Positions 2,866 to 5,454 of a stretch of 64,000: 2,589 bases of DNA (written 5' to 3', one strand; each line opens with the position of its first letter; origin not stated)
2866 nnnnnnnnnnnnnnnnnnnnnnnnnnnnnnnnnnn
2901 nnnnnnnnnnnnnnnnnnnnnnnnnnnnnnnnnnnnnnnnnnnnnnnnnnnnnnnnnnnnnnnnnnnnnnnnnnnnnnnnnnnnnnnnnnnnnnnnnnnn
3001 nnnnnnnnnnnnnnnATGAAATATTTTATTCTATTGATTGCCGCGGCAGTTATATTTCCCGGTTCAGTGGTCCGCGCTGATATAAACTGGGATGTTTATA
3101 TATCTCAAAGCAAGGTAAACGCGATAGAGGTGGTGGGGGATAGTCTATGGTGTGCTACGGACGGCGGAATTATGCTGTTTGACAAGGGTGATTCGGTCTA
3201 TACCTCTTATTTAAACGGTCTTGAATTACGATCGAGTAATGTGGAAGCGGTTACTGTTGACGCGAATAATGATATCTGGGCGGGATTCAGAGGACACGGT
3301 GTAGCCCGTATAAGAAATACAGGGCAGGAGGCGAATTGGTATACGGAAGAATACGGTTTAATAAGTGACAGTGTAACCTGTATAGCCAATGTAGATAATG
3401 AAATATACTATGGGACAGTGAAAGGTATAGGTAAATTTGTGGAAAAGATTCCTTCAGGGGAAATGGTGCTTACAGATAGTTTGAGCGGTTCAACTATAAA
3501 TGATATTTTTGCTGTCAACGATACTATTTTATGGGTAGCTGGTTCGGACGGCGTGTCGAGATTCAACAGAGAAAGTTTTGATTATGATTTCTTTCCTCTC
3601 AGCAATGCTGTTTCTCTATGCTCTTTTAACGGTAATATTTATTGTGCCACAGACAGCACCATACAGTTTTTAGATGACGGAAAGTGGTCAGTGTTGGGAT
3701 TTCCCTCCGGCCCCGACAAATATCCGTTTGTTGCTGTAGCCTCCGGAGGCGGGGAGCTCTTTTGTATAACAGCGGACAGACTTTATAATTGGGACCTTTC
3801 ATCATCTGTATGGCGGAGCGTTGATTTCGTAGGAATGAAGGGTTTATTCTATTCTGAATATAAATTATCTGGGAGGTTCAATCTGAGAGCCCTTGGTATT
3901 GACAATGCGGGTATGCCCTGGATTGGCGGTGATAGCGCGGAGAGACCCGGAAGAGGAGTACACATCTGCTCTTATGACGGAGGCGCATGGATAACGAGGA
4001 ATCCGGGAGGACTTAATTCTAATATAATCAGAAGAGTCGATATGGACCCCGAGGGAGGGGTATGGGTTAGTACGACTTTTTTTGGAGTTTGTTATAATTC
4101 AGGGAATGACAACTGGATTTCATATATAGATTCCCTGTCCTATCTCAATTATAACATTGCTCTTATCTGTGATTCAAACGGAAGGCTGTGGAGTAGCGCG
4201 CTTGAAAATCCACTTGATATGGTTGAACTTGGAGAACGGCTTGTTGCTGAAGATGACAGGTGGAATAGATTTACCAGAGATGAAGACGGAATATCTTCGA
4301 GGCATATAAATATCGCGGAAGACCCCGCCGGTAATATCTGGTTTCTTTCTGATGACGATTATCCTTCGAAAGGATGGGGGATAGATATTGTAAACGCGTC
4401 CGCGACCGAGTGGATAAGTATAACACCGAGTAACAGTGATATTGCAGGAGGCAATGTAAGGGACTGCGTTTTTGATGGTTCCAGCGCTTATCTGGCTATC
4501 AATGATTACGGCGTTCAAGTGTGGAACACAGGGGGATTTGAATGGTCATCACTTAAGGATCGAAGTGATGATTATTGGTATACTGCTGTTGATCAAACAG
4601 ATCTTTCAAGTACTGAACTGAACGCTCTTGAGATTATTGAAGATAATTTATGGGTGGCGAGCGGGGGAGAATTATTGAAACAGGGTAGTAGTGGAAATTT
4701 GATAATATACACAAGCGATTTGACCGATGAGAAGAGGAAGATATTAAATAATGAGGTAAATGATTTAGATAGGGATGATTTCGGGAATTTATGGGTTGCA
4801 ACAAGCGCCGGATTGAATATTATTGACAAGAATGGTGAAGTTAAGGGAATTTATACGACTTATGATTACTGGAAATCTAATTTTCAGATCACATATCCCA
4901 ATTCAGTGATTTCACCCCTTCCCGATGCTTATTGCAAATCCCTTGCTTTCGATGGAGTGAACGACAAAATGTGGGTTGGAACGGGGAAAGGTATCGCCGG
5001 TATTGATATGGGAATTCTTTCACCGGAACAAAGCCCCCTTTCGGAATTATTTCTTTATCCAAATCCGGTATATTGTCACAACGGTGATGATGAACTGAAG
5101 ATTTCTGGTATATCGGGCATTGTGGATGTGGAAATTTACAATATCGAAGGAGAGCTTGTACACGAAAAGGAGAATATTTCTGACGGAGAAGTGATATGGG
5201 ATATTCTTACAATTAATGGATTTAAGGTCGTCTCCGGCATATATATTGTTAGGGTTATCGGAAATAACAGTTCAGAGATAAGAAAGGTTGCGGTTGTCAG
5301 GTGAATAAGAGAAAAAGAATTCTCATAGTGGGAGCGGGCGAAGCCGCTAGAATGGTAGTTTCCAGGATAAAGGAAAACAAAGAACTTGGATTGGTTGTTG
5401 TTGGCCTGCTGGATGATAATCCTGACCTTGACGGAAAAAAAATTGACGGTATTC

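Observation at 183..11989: Operon-like glycan locus bracketed by a Dpm1-like polyprenyl-phosphate sugar synthase and a GT-C transferase, with no Wzy/Wzc/Wza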

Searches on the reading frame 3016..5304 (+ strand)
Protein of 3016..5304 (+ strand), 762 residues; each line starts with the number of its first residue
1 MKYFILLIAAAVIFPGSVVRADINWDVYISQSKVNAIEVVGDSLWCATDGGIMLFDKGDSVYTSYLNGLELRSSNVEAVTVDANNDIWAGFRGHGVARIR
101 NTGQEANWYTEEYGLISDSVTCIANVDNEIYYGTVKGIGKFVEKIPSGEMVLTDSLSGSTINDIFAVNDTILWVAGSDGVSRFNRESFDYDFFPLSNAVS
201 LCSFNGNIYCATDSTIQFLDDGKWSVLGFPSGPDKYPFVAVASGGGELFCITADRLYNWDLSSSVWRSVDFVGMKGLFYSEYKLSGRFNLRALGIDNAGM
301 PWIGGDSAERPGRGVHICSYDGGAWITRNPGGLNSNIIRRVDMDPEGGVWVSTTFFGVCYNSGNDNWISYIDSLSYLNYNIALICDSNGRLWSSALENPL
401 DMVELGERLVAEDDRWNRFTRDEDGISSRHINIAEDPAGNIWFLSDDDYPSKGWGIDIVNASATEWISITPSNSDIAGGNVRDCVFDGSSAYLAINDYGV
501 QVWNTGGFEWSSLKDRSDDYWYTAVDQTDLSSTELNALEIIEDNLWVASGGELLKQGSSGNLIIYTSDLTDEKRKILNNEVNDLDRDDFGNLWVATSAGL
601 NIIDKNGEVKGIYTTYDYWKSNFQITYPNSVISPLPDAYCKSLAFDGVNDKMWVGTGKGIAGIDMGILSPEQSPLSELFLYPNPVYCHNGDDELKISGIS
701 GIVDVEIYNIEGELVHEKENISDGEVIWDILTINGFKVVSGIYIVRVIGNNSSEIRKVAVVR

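Call 3: search_protein_families(library=pfam, proteins=[window:3016-5304:+], max_evalue=0.01)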
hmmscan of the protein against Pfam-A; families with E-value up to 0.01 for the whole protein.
window:3016-5304:+ (762 aa): 2 families
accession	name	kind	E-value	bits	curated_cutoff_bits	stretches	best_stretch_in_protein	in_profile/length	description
PF07494.17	Reg_prop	-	5.4e-15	54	20.4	0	577-597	3-23/24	Two component regulator propeller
PF18962.6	Por_Secre_tail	-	7.8e-06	26.5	27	1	680-760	1-75/75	Secretion system C-terminal sorting domain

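Call 4: search_protein_families(library=ncbifam, proteins=[window:3016-5304:+], max_evalue=0.01)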
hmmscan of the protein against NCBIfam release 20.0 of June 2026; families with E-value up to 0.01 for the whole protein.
window:3016-5304:+ (762 aa): 3 families
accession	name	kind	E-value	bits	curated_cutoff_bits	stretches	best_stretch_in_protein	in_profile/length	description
NF052228.1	T9SS_PorZ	equivalog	1.6e-26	93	260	2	633-762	629-757/757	type IX secretion system anionic LPS delivery protein PorZ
TIGR04183.1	Por_Secre_tail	domain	2e-10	40.5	23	1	680-760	1-71/72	T9SS type A sorting domain-containing protein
NF033708.1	T9SS_Cterm_ChiA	domain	0.00046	20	40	1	704-758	3-52/55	T9SS sorting signal type C domain-containing protein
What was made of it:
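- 3016..5304 (+): g3: 762-aa PorZ-family protein with a signal peptide, two beta-propellers and a type-A T9SS C-terminal domain. NCBIfam T9SS_PorZ is the top hit (93 bits; cut-off 260), and TIGR04183 gives E 2e-10 (call 4).
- On PorZ (T9SS attachment-complex A-LPS delivery protein) (g3, 3016-5304): TIGR04183 gives E 2e-10 (call 4).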

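Call 6: search_solved_structures(query=window:3016-5304:+, max_evalue=0.01, show_alignments=1)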
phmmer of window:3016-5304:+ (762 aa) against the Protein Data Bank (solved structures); distinct sequences matched with E-value up to 0.01: 2.
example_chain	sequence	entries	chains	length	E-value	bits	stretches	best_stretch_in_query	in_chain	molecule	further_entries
4a2l_A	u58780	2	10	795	5.1e-13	51.4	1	38-212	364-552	TWO-COMPONENT SYSTEM SENSOR HISTIDINE KINASE/RESPONSE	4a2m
5m11_A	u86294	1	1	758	4e-09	38.5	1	621-753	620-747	Immunoreactive 84kD antigen PG93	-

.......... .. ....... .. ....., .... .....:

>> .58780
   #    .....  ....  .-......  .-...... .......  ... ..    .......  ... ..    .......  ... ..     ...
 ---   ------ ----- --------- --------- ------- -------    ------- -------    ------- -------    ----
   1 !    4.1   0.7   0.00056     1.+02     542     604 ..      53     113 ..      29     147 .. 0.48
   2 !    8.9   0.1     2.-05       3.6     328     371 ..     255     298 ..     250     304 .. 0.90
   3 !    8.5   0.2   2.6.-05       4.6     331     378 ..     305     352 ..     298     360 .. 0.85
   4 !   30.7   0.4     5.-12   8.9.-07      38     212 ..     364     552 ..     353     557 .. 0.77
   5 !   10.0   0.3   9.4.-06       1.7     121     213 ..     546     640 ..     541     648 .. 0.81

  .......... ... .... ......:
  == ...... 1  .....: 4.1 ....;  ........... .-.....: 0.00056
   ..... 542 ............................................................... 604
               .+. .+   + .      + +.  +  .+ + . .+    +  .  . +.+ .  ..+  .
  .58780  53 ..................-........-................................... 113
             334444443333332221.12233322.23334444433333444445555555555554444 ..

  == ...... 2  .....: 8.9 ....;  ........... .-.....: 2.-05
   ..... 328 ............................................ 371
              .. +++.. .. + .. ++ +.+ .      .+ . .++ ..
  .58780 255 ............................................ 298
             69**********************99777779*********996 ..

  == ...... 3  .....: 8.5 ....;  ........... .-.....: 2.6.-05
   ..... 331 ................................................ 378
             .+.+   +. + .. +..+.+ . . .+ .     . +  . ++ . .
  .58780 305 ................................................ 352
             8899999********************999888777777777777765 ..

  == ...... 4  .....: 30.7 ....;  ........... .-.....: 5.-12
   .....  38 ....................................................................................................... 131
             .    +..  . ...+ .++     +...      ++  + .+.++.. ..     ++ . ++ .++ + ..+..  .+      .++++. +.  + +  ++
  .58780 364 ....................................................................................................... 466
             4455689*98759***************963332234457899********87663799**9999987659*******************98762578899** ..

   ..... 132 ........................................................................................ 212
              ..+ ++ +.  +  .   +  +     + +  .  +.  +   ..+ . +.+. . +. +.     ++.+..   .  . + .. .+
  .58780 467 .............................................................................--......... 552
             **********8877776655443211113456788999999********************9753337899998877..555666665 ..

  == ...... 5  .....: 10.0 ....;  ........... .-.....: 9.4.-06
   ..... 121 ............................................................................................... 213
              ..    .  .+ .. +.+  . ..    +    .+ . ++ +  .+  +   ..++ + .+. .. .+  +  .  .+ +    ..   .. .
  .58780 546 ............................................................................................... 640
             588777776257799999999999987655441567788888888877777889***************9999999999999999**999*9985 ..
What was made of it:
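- On PorZ (T9SS attachment-complex A-LPS delivery protein) (g3, 3016-5304): The protein is 762 aa against 758 aa for the 5m11 chain (call 6).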

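Call 19: find_homologous_proteins(query=window:3016-5304:+, max_evalue=0.001)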
Query window:3016-5304:+ (762 aa): 60 proteins with E <= 0.001 among 8000 candidates.
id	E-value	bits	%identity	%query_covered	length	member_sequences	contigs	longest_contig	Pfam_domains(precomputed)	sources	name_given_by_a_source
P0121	0.0e+0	1750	100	100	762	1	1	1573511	PF07494.18,PF18962.8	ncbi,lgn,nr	ncbi:MAG: T9SS type A sorting domain-containing protein [Candidatus Krumholzibacteriota bacterium]|n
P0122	0.0e+0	1227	70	100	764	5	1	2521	PF07494.18,PF18962.8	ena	-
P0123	8.2e-276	935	89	60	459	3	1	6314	PF07494.18,PF18962.8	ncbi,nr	ncbi:MAG TPA: T9SS type A sorting domain-containing protein, partial [Candidatus Krumholzibacteriace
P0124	7.0e-240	817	49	100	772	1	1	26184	PF07494.18,PF08450.19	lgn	-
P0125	1.0e-229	783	48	100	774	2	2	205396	PF07494.18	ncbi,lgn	-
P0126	2.1e-198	679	43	100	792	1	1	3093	PF07494.18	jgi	jgi:ligand-binding sensor domain-containing protein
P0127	2.2e-197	676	43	100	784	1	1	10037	PF07494.18,PF18962.8,PF08450.19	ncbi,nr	ncbi:MAG: T9SS type A sorting domain-containing protein [Candidatus Latescibacteria bacterium]|nr:T9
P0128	4.6e-193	662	42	98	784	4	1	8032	PF07494.18,PF18962.8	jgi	-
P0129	1.5e-192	660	43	100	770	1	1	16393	PF07494.18,PF18962.8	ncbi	-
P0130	4.2e-192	659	43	100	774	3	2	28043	PF07494.18,PF18962.8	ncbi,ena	-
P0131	6.2e-191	655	42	100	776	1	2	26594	PF07494.18,PF18962.8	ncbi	-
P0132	5.5e-187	642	43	97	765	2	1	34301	PF07494.18,PF08450.19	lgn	-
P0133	1.0e-186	641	42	100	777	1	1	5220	PF07494.18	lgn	-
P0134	8.4e-186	638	41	100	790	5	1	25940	PF07494.18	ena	-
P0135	8.3e-185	634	43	97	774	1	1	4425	PF07494.18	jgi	jgi:hypothetical protein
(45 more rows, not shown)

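Call 24: find_related_loci(query=A1, collection=genome_contigs, flank=10000)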
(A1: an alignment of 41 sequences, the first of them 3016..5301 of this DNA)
Query A1 (762 aa) in genome_contigs; peptide patterns used: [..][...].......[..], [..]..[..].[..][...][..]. (x = any residue, [..] = any of these).
141 stretches matched a pattern; 50 encode a relative of the query (tblastn E <= 1e-3); 46 distinct loci.
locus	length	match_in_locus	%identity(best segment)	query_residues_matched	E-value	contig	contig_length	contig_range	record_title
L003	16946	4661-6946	88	1-762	0e+0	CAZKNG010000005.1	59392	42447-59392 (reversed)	MAG TPA_asm: uncultured bacterium isolate binchicken_co13_191 genome assembly, contig: NODE_402_length_59392_cov_5.72507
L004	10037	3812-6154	43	2-762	0e+0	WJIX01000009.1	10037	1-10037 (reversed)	MAG: bacterium isolate Bin_043 k141_193682, whole genome shotgun sequence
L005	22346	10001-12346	43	2-762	0e+0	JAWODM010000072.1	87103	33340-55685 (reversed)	MAG: Candidatus Krumholzibacteriales bacterium isolate BLK5-2.bin.162 k191_467910, whole genome shotgun sequence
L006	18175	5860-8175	43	2-762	0e+0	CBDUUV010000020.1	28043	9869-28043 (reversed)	MAG TPA_asm: uncultured bacterium isolate SRR22302361_binner13_Refined_86 genome assembly, contig: ERZ25748748.527, whol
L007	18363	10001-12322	42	2-762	0e+0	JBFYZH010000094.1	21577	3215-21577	MAG: Candidatus Krumholzibacteriota bacterium isolate PPR_0430 k121_1492461, whole genome shotgun sequence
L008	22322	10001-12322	42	2-762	0e+0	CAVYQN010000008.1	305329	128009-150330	MAG: Candidatus Krumholzibacteria bacterium isolate MFD04716.bin.2.305 genome assembly, contig: contig_99950, whole geno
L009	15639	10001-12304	43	6-762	0e+0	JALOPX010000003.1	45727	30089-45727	MAG: Candidatus Krumholzibacteriia bacterium isolate Prado140 scaffold_452, whole genome shotgun sequence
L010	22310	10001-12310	42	1-762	0e+0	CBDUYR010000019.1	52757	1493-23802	MAG TPA_asm: uncultured bacterium isolate SRR21487739_maxbin2_12 genome assembly, contig: ERZ25074848.24, whole genome s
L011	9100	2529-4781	42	24-762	0e+0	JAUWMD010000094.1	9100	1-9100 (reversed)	MAG: Candidatus Krumholzibacteriota bacterium isolate CSMAG_2389 CSMAG_2389_k141_261795_length_9100_cov_5.0000, whole ge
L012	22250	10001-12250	41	24-762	0e+0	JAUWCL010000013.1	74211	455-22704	MAG: Candidatus Krumholzibacteriota bacterium isolate CSMAG_2137 CSMAG_2137_k141_2057250_length_74211_cov_31.9908, whole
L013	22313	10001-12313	42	4-762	0e+0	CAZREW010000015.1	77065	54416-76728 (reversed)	MAG TPA_asm: uncultured bacterium isolate binchicken_co150_728 genome assembly, contig: NODE_560_length_77065_cov_13.407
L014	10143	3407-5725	41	1-762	1e-180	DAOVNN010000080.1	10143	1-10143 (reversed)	MAG TPA_asm: Candidatus Krumholzibacteriota bacterium isolate CSMAG_1498 CSMAG_1498_k141_2504785_length_10143_cov_19.000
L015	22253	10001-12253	42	24-762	9e-180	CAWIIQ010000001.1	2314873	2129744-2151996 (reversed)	MAG: Candidatus Krumholzibacteria bacterium isolate MFD03804.bin.1.34 genome assembly, contig: contig_15583, whole genom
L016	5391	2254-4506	42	24-762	3e-180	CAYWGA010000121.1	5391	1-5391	MAG TPA_asm: uncultured bacterium isolate SRP155585_co1_221 genome assembly, contig: NODE_12070_length_5391_cov_8.384183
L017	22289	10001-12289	41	8-762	1e-175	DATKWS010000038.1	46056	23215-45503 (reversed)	MAG TPA_asm: Patescibacteria group bacterium isolate SMAG_U14169 k141_384913, whole genome shotgun sequence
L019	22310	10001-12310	43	5-762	0e+0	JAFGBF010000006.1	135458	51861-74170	MAG: Candidatus Krumholzibacteriota bacterium isolate Zod_Metabat.1015 k87_3082665, whole genome shotgun sequence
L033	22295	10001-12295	28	25-762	3e-79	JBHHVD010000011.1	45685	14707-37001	MAG: Candidatus Krumholzibacteriia bacterium isolate S.4.sp3_bin.33 NODE_168_length_45685_cov_5.730440, whole genome sho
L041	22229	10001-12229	30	25-736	1e-84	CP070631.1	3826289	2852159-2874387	MAG: Candidatus Latescibacterota bacterium isolate bin977 chromosome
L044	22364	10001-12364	29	1-762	2e-90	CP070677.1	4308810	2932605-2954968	MAG: Candidatus Latescibacterota bacterium isolate bin70 chromosome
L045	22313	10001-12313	48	2-762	0e+0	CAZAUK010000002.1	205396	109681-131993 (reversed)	MAG TPA_asm: uncultured bacterium isolate binchicken_co17_184 genome assembly, contig: NODE_123_length_205396_cov_10.649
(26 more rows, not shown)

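Call 30: search_protein_families(library=pfam, proteins=[L033:13764-14969:+, L044:13937-15148:+, L044:15215-15724:+, L044:16425-19064:+, L033:4476-7064:+, L044:4372-7098:+, L033:20227-21105:+, L033:14969-15931:+], max_evalue=0.0001)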
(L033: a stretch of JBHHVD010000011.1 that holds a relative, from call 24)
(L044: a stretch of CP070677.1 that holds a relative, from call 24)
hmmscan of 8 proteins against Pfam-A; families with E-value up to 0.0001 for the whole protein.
L033:13764-14969:+ (401 aa): 2 families
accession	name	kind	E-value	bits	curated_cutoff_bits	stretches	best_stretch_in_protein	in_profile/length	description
PF01041.23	DegT_DnrJ_EryC1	-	2e-112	376.4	19.8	1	28-392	2-359/360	DegT/DnrJ/EryC1/StrS aminotransferase family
PF00155.27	Aminotran_1_2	-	7.9e-05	22.4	19.7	0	52-118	44-119/361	Aminotransferase class I and II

L044:13937-15148:+ (403 aa): 4 families
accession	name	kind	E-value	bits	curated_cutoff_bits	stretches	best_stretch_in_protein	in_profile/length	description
PF01041.23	DegT_DnrJ_EryC1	-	3.8e-122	408.4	19.8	1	28-392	2-359/360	DegT/DnrJ/EryC1/StrS aminotransferase family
PF01212.27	Beta_elim_lyase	-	2.3e-06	27.6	27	1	51-229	33-228/288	Beta-eliminating lyase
PF01053.26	Cys_Met_Meta_PP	-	2.3e-05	23.6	27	1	50-175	52-177/381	Cys/Met metabolism PLP-dependent enzyme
PF00155.27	Aminotran_1_2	-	3.4e-05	23.6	19.7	1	52-178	44-192/361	Aminotransferase class I and II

L044:15215-15724:+ (169 aa): 0 families

L044:16425-19064:+ (879 aa): 3 families
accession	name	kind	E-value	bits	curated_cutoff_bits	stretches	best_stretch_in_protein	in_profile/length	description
PF07228.17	SpoIIE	-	2.7e-48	164.9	25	1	689-876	3-191/192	Stage II sporulation protein E (SpoIIE)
PF13492.12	GAF_3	-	5.1e-05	24.1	27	1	493-626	9-129/129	GAF domain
PF13185.12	GAF_2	-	5.5e-05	23.8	28.6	1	488-625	6-136/136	GAF domain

L033:4476-7064:+ (862 aa): 1 family
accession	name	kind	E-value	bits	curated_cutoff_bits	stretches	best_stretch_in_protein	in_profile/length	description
PF09586.16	YfhO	-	1.6e-07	30.5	28.5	0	785-833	787-835/835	Bacterial membrane protein YfhO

L044:4372-7098:+ (908 aa): 1 family
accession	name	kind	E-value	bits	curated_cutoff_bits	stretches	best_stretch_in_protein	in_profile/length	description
PF09586.16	YfhO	-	5.6e-06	25.5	28.5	1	812-886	760-835/835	Bacterial membrane protein YfhO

L033:20227-21105:+ (292 aa): 7 families
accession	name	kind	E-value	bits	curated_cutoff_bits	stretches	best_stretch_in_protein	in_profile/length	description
PF08241.18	Methyltransf_11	-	1.6e-19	70.8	21.2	1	82-179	1-95/95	Methyltransferase domain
PF13649.12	Methyltransf_25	-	6.7e-18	65.6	27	1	82-175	2-97/97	Methyltransferase domain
PF13489.12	Methyltransf_23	-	5.4e-10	39.7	27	1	60-244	4-160/164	Methyltransferase domain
PF08242.18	Methyltransf_12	-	1.7e-09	38.7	30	1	82-177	1-98/98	Methyltransferase domain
PF13847.12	Methyltransf_31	-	3.1e-09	37.1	27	1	78-183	4-113/145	Methyltransferase domain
PF02353.26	CMAS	-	1.5e-08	34.8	27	1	65-181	50-166/273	Mycolic acid cyclopropane synthetase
PF01209.24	Ubie_methyltran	-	4.5e-08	33.2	20.1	1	69-179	39-151/233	ubiE/COQ5 methyltransferase family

L033:14969-15931:+ (320 aa): 2 families
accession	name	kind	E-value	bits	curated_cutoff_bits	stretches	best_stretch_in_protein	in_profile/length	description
PF13480.13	Acetyltransf_6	-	1.1e-18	68.2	22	1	148-276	2-136/143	Acetyltransferase (GNAT) domain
PF02388.22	FemAB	-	2.5e-05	23.7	24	0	132-217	153-236/406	FemAB family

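Call 34: predict_structure(alignment_id=A1)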
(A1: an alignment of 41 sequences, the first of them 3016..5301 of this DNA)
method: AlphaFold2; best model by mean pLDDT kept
length: 762 residues; sequences in the alignment: 41
mean_pLDDT: 88.6   pTM: 0.78
mean pLDDT of the five models: 88.6, 88.5, 87.7, 87.1, 86.7
residues with pLDDT >= 90: 463; 70-90: 250; 50-70: 38; < 50: 11
segments of 3 or more residues with pLDDT < 50: 14-21, 668-670
pLDDT, mean of each block of 10 residues (from residue 1): 68 44 76 93 93 91 78 89 91 90 75 91 94 97 88 95 94 97 95 95 95 92 85 76 96 93 91 90 79 95 89 87 89 87 92 86 83 66 93 88 90 89 88 96 88 88 95 91 95 96 95 91 95 96 94 93 92 91 93 96 91 89 81 90 92 94 70 74 84 85 92 93 87 88 93 91 84
secondary structure, 60 per line:
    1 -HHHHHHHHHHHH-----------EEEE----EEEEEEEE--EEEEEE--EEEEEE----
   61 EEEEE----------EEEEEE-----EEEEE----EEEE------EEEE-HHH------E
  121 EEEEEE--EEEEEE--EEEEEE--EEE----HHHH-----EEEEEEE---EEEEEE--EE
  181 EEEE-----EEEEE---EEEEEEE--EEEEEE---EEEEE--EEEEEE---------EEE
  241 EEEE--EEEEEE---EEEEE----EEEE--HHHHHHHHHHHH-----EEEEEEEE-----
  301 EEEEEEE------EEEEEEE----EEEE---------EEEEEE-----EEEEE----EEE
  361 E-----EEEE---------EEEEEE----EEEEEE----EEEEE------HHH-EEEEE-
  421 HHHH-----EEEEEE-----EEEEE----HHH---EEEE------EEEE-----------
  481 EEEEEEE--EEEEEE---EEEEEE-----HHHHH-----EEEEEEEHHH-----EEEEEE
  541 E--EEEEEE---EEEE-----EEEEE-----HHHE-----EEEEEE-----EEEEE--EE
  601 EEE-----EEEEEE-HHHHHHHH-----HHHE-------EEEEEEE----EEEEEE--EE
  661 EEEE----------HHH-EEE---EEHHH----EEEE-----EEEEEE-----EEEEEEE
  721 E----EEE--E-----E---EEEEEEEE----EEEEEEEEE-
elements in order (helices of 4 or more, strands of 3 or more residues): H2-13 E25-28 E33-40 E43-48 E51-56 E61-65 E76-81 E87-91 E96-99 E106-109 E120-126 E129-134 E137-142 E145-147 H152-155 E161-167 E171-176 E179-184 E190-194 E198-204 E207-212 E216-220 E223-228 E238-244 E247-252 E256-260 E265-268 H271-282 E288-295 E301-307 E314-320 E325-328 E338-343 E349-353 E358-361 E367-370 E380-385 E390-395 E400-404 E415-419 H421-424 E430-435 E441-445 E456-459 E466-469 E481-487 E490-495 E499-504 H510-514 E520-526 E535-541 E544-549 E553-556 E562-566 E581-586 E592-596 E599-603 E609-614 H616-623 E640-646 E651-656 E659-664 E679-681 E694-697 E703-708 E714-721 E726-728 E741-748 E753-761
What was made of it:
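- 3016..5304 (+): The AF2 model has pLDDT 88.6 (call 34).
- On PorZ (T9SS attachment-complex A-LPS delivery protein) (g3, 3016-5304): The AF2 secondary structure shows this layout (call 34).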
